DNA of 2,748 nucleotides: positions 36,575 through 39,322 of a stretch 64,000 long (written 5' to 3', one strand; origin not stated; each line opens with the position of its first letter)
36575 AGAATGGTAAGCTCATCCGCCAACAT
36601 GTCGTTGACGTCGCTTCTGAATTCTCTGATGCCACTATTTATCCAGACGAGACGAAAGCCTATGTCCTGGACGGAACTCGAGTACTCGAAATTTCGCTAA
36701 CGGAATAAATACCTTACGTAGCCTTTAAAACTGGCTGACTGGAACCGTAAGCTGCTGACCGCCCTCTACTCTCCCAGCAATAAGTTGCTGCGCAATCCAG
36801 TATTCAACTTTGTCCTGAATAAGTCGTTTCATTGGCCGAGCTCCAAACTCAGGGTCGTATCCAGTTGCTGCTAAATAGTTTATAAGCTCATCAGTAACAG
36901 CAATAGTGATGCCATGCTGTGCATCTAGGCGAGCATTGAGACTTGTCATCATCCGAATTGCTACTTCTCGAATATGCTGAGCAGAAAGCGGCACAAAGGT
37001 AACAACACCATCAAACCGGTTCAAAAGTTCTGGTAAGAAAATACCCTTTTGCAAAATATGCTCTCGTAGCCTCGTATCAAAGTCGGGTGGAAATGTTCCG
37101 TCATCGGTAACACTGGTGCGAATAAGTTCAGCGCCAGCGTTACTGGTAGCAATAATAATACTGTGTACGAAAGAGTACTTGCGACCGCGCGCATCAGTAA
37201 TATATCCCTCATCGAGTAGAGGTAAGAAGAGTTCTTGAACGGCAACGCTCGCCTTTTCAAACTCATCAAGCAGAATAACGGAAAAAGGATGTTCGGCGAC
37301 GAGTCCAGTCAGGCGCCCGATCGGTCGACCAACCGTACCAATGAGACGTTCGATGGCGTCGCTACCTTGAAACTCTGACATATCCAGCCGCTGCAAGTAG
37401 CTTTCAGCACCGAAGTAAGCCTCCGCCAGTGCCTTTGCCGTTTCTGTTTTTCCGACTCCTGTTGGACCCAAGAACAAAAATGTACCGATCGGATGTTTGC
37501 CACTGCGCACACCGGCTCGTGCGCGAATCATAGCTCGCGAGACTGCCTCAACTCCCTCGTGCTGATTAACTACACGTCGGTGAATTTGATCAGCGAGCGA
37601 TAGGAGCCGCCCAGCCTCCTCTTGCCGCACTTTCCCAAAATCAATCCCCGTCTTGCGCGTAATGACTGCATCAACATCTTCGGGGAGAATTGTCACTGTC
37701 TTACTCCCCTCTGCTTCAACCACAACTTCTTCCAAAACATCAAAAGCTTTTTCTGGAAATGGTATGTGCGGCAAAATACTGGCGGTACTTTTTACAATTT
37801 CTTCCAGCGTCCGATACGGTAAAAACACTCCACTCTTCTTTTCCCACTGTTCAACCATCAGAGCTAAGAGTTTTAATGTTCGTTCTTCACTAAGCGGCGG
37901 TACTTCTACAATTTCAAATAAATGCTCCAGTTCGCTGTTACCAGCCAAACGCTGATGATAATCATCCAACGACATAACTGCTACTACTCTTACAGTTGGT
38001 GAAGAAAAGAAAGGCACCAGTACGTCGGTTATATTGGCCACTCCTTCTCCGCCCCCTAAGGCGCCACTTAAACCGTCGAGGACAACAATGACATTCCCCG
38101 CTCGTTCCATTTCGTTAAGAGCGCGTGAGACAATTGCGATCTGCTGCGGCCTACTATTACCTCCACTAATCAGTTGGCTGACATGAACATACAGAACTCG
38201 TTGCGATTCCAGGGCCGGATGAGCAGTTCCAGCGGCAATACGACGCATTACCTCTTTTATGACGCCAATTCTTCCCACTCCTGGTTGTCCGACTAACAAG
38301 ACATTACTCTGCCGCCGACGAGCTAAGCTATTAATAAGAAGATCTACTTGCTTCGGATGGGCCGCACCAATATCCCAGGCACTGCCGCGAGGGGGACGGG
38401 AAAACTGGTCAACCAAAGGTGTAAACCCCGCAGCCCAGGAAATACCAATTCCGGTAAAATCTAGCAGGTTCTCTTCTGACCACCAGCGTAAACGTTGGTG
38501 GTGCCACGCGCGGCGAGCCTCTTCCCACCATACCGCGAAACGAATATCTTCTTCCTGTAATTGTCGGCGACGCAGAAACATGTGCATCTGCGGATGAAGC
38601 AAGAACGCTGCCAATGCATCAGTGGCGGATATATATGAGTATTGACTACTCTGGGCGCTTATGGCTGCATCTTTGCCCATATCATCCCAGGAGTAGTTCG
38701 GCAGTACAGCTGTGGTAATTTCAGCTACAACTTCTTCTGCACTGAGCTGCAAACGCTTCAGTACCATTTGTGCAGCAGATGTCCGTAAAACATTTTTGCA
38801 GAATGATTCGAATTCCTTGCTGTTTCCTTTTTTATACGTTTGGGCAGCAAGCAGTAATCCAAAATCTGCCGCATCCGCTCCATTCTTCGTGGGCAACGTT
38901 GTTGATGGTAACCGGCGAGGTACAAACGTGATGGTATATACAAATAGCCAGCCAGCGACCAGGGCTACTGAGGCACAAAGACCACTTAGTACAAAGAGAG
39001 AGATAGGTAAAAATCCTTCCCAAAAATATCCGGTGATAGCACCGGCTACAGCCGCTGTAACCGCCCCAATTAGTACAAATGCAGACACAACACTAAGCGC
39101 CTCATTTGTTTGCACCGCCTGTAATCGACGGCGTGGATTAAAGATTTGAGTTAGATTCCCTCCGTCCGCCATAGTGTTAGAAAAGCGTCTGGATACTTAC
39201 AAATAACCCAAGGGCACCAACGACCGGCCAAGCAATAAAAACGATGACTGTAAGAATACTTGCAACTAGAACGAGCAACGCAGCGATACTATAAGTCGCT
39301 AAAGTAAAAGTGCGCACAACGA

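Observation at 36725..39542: Membrane-anchored Clp/Hsp100-like unfoldase with a pseudo-ATPase D1 domain, coupled to a small membrane protein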

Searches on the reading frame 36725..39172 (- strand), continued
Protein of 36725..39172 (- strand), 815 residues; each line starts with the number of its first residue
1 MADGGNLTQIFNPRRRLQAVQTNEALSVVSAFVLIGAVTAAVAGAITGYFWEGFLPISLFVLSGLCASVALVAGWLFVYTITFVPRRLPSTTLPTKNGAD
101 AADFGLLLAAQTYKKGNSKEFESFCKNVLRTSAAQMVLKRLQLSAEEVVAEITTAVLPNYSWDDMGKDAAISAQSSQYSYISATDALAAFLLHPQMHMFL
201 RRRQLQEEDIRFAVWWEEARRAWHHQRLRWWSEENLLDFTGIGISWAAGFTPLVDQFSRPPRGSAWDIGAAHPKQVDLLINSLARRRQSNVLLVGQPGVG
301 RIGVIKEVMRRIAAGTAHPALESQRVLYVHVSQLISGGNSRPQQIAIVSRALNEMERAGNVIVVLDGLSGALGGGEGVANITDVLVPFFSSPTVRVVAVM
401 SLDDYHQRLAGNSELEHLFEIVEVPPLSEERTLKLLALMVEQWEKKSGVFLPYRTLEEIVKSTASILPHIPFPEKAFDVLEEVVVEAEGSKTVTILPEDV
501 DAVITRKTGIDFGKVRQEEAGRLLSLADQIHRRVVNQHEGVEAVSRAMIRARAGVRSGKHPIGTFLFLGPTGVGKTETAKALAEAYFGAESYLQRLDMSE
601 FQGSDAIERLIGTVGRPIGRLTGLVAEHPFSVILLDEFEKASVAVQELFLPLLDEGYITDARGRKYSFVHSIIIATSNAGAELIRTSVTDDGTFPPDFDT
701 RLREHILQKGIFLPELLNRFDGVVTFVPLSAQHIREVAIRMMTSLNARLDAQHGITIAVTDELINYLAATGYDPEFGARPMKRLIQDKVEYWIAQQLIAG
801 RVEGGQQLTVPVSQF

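Call 23: find_encoding_contigs(protein=P0085, flank=6000, max_places=2)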
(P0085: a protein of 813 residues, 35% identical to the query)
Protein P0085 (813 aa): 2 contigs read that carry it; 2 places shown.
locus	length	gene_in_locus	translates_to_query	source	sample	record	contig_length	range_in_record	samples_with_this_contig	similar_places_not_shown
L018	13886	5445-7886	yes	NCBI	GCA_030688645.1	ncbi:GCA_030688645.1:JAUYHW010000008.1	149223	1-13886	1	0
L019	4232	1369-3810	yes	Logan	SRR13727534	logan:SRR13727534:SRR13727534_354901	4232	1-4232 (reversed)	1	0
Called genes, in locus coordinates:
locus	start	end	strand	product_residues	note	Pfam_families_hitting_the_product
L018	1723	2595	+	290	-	PF21088:MS_channel_1st, PF00924:MS_channel_2nd, PF21082:MS_channel_3rd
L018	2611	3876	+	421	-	PF21269:TreT_GT1, PF00534:Glycos_transf_1, PF13692:Glyco_trans_1_4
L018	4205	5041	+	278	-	PF01513:NAD_kinase, PF20143:NAD_kinase_C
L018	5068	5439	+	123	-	-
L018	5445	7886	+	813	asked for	PF00158:Sigma54_activat (faint), PF13191:AAA_16 (faint), PF13401:AAA_22 (faint), PF07724:AAA_2, PF00004:AAA (weak), PF07728:AAA_5, PF10431:ClpB_D2-small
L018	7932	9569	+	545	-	PF03734:YkuD, PF00768:Peptidase_S11, PF02113:Peptidase_S13 (faint), PF13354:Beta-lactamase2 (weak)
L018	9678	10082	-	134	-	PF02452:PemK_toxin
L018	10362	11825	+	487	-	-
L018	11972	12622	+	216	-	PF01797:Y1_Tnp (weak)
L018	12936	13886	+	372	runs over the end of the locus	-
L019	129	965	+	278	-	PF01513:NAD_kinase, PF20143:NAD_kinase_C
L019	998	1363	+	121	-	-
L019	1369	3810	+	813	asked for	PF00158:Sigma54_activat (faint), PF13191:AAA_16 (faint), PF13401:AAA_22 (faint), PF07724:AAA_2, PF00004:AAA (weak), PF07728:AAA_5, PF10431:ClpB_D2-small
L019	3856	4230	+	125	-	?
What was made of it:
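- A YkuD/PBP-like gene follows the ATPase in L018 (call 23).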

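Call 25: find_encoding_contigs(protein=P0089, flank=6000, max_places=2)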
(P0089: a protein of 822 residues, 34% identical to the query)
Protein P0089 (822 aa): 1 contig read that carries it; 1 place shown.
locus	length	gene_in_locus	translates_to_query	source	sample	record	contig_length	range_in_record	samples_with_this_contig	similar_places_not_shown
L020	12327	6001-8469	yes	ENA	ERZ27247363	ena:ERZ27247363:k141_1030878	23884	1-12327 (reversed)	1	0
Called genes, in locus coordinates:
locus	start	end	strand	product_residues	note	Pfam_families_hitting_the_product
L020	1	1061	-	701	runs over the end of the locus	-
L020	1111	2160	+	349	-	PF02129:Peptidase_S15, PF20434:BD-FAE, PF00561:Abhydrolase_1, PF01738:DLH, PF12146:Hydrolase_4, PF12697:Abhydrolase_6, PF00326:Peptidase_S9, PF08840:BAAT_C (weak), +2 more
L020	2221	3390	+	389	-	PF26514:DUF8173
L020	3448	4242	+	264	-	PF02906:Fe_hyd_lg_C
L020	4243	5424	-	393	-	PF09992:NAGPA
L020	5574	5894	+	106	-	PF00076:RRM_1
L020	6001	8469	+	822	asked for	PF20030:bpMoxR (faint), PF00158:Sigma54_activat (faint), PF13191:AAA_16 (faint), PF17871:AAA_lid_9 (weak), PF00004:AAA (weak), PF07724:AAA_2, PF07728:AAA_5, PF10431:ClpB_D2-small, +1 more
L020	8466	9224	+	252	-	PF01263:Aldose_epim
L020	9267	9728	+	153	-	-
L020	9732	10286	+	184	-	-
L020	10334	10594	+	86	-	-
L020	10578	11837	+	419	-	PF00817:IMS, PF11799:IMS_C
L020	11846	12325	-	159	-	?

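Call 26: find_encoding_contigs(protein=P0082, flank=6000, max_places=2)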
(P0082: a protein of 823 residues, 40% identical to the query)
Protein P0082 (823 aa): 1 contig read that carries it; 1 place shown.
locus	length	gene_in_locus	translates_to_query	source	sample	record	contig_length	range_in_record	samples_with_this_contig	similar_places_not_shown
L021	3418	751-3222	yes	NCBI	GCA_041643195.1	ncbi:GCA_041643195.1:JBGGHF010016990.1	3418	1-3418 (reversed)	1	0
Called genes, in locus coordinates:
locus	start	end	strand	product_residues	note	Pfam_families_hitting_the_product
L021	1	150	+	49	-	?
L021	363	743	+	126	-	-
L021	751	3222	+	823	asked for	PF17871:AAA_lid_9, PF00004:AAA (weak), PF07724:AAA_2, PF07728:AAA_5, PF10431:ClpB_D2-small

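Call 38: predict_structure(alignment_id=A2)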
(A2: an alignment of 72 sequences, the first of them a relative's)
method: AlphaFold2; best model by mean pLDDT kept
length: 815 residues; sequences in the alignment: 72
mean_pLDDT: 92.1   pTM: 0.87
mean pLDDT of the five models: 92.1, 90.8, 89.9, 89.0, 87.8
residues with pLDDT >= 90: 635; 70-90: 161; 50-70: 16; < 50: 3
segments of 3 or more residues with pLDDT < 50: 1-3
pLDDT, mean of each block of 10 residues (from residue 1): 64 93 92 93 89 83 92 94 91 95 96 93 96 97 97 97 96 95 98 98 96 96 89 74 62 88 87 95 90 95 94 89 91 92 94 92 93 78 92 94 90 91 96 95 95 97 89 96 97 96 92 80 90 89 91 86 96 92 92 97 96 92 94 97 96 94 91 97 92 91 96 95 94 94 95 96 96 90 96 96 95 92
secondary structure, 60 per line:
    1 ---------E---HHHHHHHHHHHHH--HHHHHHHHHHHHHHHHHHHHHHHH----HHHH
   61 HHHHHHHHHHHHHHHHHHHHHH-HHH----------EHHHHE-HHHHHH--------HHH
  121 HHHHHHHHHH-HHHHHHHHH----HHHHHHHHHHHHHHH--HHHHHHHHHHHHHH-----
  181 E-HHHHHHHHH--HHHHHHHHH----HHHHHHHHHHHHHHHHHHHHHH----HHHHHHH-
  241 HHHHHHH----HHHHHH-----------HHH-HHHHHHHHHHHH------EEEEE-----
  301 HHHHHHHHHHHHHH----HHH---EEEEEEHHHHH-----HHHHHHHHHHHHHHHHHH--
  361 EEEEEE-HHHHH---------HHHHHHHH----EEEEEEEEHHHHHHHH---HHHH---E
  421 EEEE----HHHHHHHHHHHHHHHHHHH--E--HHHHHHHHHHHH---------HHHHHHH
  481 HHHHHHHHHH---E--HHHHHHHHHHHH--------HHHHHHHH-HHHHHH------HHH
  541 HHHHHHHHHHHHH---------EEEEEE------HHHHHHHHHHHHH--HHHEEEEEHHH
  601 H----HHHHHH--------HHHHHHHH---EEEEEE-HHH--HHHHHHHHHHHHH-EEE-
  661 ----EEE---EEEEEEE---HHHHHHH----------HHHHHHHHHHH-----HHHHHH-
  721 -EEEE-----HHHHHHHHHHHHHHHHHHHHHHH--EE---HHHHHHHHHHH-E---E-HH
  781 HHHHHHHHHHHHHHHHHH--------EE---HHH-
elements in order (helices of 4 or more, strands of 3 or more residues): H14-26 H29-52 H57-82 H98-101 H104-109 H118-130 H132-140 H145-159 H162-175 H183-191 H194-202 H207-228 H233-239 H241-247 H252-257 H273-284 E291-295 H301-314 E325-330 H331-335 H341-358 E361-366 H368-372 H382-389 E394-401 H402-409 H413-416 E420-424 H429-447 H453-464 H474-490 H497-508 H517-524 H526-531 H538-553 E563-568 H575-587 E593-597 H598-601 H606-611 H620-627 E631-636 H643-655 E657-659 E665-667 E671-677 H681-687 H698-708 H714-719 E722-725 H731-753 H761-771 H779-798
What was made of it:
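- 36725..39172 (-): Gene for the 815-aa membrane-anchored Clp/Hsp100-like ATPase. The start lies 4 nt after the partner's stop codon. AF2 pLDDT 92.1, pTM 0.87 (call 38).
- Checked: The AF2 model has helices at 29-52 and 57-82 (call 38).
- AF2 pLDDT 92.1 (call 38).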

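Call 42: fold_search(model_id=the predicted structure, library=pdb)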
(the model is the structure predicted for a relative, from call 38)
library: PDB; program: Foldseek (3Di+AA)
matches with E <= 10: 1436; with E <= 0.001: 811
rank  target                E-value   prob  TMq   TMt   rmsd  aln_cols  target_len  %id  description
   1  9a66_A                2.2e-42  1.00  0.59  0.59  21.0       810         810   25  Integrative model of CLPC-CLPP by crosslinking MS and deep learning (released 2024-09-18)
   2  9rai_b                2.4e-41  1.00  0.56  0.59  19.4       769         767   26  Structure of the S.aureus MecA/ClpC/ClpP degradation system (released 2025-09-10)
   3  9rai_d                5.4e-41  1.00  0.56  0.59  19.3       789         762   26  Structure of the S.aureus MecA/ClpC/ClpP degradation system (released 2025-09-10)
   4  9rai_c                5.9e-41  1.00  0.56  0.58  18.8       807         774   26  Structure of the S.aureus MecA/ClpC/ClpP degradation system (released 2025-09-10)
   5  9gi1_b                5.0e-40  1.00  0.56  0.75   5.7       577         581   33  Structure of the S.aureus MecA/ClpC/ClpP degradation system (released 2025-08-20)
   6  9rai_e                8.2e-40  1.00  0.56  0.59  19.7       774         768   27  Structure of the S.aureus MecA/ClpC/ClpP degradation system (released 2025-09-10)
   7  9gi1_c                1.7e-39  1.00  0.56  0.74   5.3       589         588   33  Structure of the S.aureus MecA/ClpC/ClpP degradation system (released 2025-08-20)
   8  9gi1_d                5.8e-39  1.00  0.56  0.76   5.6       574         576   33  Structure of the S.aureus MecA/ClpC/ClpP degradation system (released 2025-08-20)
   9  9gi1_e                9.0e-39  1.00  0.56  0.76   5.6       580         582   33  Structure of the S.aureus MecA/ClpC/ClpP degradation system (released 2025-08-20)
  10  6qs6_A                2.1e-38  1.00  0.55  0.75   5.3       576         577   32  ClpB (DWB and K476C mutant) bound to casein in presence of ATPgammaS - state KC-1 (released 2019-07-03)
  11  8a8u_D                2.0e-37  1.00  0.55  0.75   5.3       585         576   28  Mycobacterium tuberculosis ClpC1 hexamer structure (released 2022-10-26)
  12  9rai_f                3.5e-37  1.00  0.59  0.64  18.4       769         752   26  Structure of the S.aureus MecA/ClpC/ClpP degradation system (released 2025-09-10)
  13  9if4_C                1.1e-36  1.00  0.54  0.72   5.7       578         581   28  Structure of the Mycobacterium Tuberculosis ClpC1P1P2 complex bound to the activator Bz-Leu-Leu (released 2025-08-27)
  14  4d2q_A                1.1e-36  1.00  0.44  0.45  24.3       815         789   25  Negative-stain electron microscopy of E. coli ClpB mutant E432A (BAP form bound to ClpP) (released 2014-06-04)
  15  9gi1_f                1.5e-36  1.00  0.59  0.83   4.3       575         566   33  Structure of the S.aureus MecA/ClpC/ClpP degradation system (released 2025-08-20)
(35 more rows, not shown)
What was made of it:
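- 36725..39172 (-): Foldseek best matches are ClpC, ClpB, ClpC1 and ClpA protomers (call 42).
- On Clp/Hsp100 class I (two-AAA+ Clp ATPases): The fold matches ClpC, ClpB and ClpA protomers (call 42).
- Foldseek top hits are ClpC, ClpB, ClpC1 and ClpA, TM-score normalised to target (TMt) about 0.75-0.83 over ~575 columns (call 42). The overall protomer fold superposes on threading Clp proteins (call 42).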

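Call 78: search_protein_families(library=padloc, proteins=[window:36725-39172:-], max_evalue=0.001)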
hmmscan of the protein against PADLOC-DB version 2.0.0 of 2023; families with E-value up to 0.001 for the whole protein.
window:36725-39172:- (815 aa): 5 families
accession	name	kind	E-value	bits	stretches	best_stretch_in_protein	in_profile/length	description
PDLC04606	PDC-M37B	-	1e-25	88.7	1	558-688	170-303/390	-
PDLC03838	DolB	-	6e-24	83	1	518-679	125-278/375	-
PDLC04605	PDC-M37B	-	6.3e-22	76.3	1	566-682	308-427/518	-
PDLC00915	TRIP13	-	3.4e-07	28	1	291-367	66-141/302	TRIP13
PDLC04140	mad8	-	2.3e-05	22.1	0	565-587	30-52/314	mads_8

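Call 79: search_protein_families(library=phrogs, proteins=[window:36725-39172:-], max_evalue=0.001)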
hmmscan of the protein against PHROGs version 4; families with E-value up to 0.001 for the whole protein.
window:36725-39172:- (815 aa): 4 families
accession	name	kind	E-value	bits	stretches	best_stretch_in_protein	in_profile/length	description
phrog_4871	-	other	2.8e-137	460.2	1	274-812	199-747/764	ATP-dependent protease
phrog_168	-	DNA, RNA and nucleotide metabolism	1.3e-08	35.9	1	562-674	42-135/314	clamp loader of DNA polymerase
phrog_3757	-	unknown function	3.2e-05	24.5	1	557-638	121-193/367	-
phrog_4339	-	unknown function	0.00016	21.9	0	566-585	55-74/552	-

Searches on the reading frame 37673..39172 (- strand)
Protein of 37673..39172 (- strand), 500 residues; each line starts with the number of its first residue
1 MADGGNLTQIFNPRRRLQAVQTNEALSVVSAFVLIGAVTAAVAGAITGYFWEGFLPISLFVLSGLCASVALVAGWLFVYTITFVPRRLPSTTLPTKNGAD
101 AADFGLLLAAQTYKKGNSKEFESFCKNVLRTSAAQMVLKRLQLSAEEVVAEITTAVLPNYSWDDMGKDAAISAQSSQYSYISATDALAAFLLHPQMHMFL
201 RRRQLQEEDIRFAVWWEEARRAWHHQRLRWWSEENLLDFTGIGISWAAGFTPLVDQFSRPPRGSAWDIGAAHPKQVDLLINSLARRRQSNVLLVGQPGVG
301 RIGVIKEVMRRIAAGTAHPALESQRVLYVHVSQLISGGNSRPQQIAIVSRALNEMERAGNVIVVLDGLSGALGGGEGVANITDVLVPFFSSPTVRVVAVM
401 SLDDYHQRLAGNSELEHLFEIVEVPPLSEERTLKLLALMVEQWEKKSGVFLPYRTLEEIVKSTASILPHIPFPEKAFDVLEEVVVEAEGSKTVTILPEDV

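Call 17: find_related_loci(query=A1, collection=genome_contigs, flank=6000)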
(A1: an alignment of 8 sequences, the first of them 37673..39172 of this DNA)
Query A1 (500 aa) in genome_contigs; peptide patterns used: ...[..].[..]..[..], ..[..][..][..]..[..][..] (x = any residue, [..] = any of these).
68 stretches matched a pattern; 17 encode a relative of the query (tblastn E <= 1e-3); 17 distinct loci.
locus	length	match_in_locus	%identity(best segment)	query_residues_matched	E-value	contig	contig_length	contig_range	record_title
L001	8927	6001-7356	50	56-500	2e-139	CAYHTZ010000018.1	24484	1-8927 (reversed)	MAG TPA_asm: uncultured Candidatus Saccharibacteria bacterium isolate ERP119705_co17_339 genome assembly, contig: NODE_2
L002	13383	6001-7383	45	48-500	1e-121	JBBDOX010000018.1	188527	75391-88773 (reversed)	MAG: Candidatus Andersenbacteria bacterium isolate LejiaB_49_17 Lejia_B_93_length_188527_cov_10, whole genome shotgun se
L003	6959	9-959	58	185-500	3e-121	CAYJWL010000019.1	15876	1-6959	MAG TPA_asm: uncultured Candidatus Saccharibacteria bacterium isolate ERP125453_co1_506 genome assembly, contig: NODE_38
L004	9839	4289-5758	43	11-489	1e-118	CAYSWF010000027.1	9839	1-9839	MAG TPA_asm: uncultured Candidatus Saccharibacteria bacterium isolate binchicken_co266_39 genome assembly, contig: NODE_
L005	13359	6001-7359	44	61-500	4e-118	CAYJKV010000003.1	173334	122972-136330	MAG TPA_asm: uncultured Candidatus Saccharibacteria bacterium isolate ERP124720_co1_130 genome assembly, contig: NODE_99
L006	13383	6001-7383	43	54-500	2e-116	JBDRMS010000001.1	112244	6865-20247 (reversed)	MAG: bacterium isolate MEGAHIT-group-1.842 k141_3598364, whole genome shotgun sequence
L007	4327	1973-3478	43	11-500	1e-117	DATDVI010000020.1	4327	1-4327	MAG TPA_asm: Candidatus Andersenbacteria bacterium isolate SMAG_U8080 k141_199640, whole genome shotgun sequence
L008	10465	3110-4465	42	59-500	4e-114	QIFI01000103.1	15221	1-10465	MAG: Candidatus Andersenbacteria bacterium isolate SZUA-179 Ga0063294_10001532, whole genome shotgun sequence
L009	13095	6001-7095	48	138-500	2e-110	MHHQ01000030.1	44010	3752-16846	MAG: Candidatus Andersenbacteria bacterium RIFCSPHIGHO2_02_FULL_46_16 rifcsphigho2_02_scaffold_897, whole genome shotgun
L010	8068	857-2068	47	97-495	7e-110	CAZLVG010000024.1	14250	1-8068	MAG TPA_asm: uncultured Candidatus Saccharibacteria bacterium isolate SRP141376_co1_332 genome assembly, contig: NODE_83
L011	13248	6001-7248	43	86-500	2e-109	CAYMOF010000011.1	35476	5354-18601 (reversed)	MAG TPA_asm: uncultured Candidatus Saccharibacteria bacterium isolate SRP141376_co2_385 genome assembly, contig: NODE_26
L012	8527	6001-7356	43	58-500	1e-108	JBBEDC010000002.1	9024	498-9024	MAG: Candidatus Andersenbacteria bacterium isolate LejiaF_48_14 Lejia_F_10415_length_9024_cov_8, whole genome shotgun se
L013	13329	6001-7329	43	59-500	2e-106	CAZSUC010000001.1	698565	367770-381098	MAG TPA_asm: uncultured Candidatus Saccharibacteria bacterium isolate SRP294416_co1_70 genome assembly, contig: NODE_1_l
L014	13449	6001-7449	39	28-500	6e-102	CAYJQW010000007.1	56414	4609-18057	MAG TPA_asm: uncultured Candidatus Saccharibacteria bacterium isolate ERP125453_co1_258 genome assembly, contig: NODE_37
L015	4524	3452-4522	45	76-422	2e-98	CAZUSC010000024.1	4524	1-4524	MAG TPA_asm: uncultured Candidatus Saccharibacteria bacterium isolate binchicken_co203_424 genome assembly, contig: k141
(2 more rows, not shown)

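Call 34: search_protein_families(library=pfam, alignment_id=A1, max_evalue=1)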
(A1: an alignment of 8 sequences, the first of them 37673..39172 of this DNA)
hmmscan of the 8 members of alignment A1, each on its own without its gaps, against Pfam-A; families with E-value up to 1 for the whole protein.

A. member 1, window:37673-39172:- (500 aa): 7 families
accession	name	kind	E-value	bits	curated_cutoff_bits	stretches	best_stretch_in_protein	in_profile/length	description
PF17871.7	AAA_lid_9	-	0.021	15.2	22.8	1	428-488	1-61/104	AAA lid domain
PF11026.13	DUF2721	-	0.022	15.1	28.3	1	8-72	51-114/129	Protein of unknown function (DUF2721)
PF07344.16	Amastin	-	0.026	14.8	27.2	1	14-110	56-146/157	Amastin surface glycoprotein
PF13191.12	AAA_16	-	0.046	14.7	32.6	1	275-334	11-72/167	AAA ATPase domain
PF16199.10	Radical_SAM_C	-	0.099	13.2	31.9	0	412-445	14-47/85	Radical_SAM C-terminal domain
PF23569.1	NBD_SMAX1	-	0.13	12.4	27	1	273-333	16-76/212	SMAX1 nucleotide binding domain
PF01769.21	MgtE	-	0.21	12.3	27.6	0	29-86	41-96/125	Divalent cation transporter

B. families by the number of members that match (of 8 scanned): 22 families
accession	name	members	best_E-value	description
PF13191.12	AAA_16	8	0.00022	AAA ATPase domain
PF07728.20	AAA_5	6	0.0051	AAA domain (dynein-related subfamily)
PF00004.35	AAA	5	0.00017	ATPase family associated with various cellular activities (AAA)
PF17871.7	AAA_lid_9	4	0.0011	AAA lid domain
PF02861.25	Clp_N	3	0.00079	Clp amino terminal domain, pathogenicity island component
PF05621.17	TniB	3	0.00081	Bacterial TniB protein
PF23569.1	NBD_SMAX1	2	0.0019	SMAX1 nucleotide binding domain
PF13401.12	AAA_22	2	0.063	AAA domain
PF20030.5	bpMoxR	1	0.0094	MoxR domain in the MoxR-vWA-beta-propeller ternary systems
PF11026.13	DUF2721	1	0.022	Protein of unknown function (DUF2721)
PF07344.16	Amastin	1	0.026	Amastin surface glycoprotein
PF11298.13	DUF3099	1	0.042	Protein of unknown function (DUF3099)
PF16199.10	Radical_SAM_C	1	0.099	Radical_SAM C-terminal domain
PF01695.23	IstB_IS21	1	0.12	IstB-like ATP binding protein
PF19660.4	DUF6163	1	0.14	Family of unknown function (DUF6163)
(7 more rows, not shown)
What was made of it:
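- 38453..38881 (-): ATPase aa 98-240: a divergent Clp N-domain followed by the start of a Trp-rich linker. Clp_N hits in 3 of 8 members (call 34).
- On Clp/Hsp100 class I (two-AAA+ Clp ATPases): Pfam Clp_N matches 3 of 8 members, best 8e-4 (call 34).
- Closest known: Plant SMAX1/SMXL/D53. Same: D1 shows a weak NBD_SMAX1 match (call 34).
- Checked: Pfam Clp_N hits weakly in 3 of 8 homologues (call 34).
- There is a weak Pfam NBD_SMAX1 similarity in D1 (call 34).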
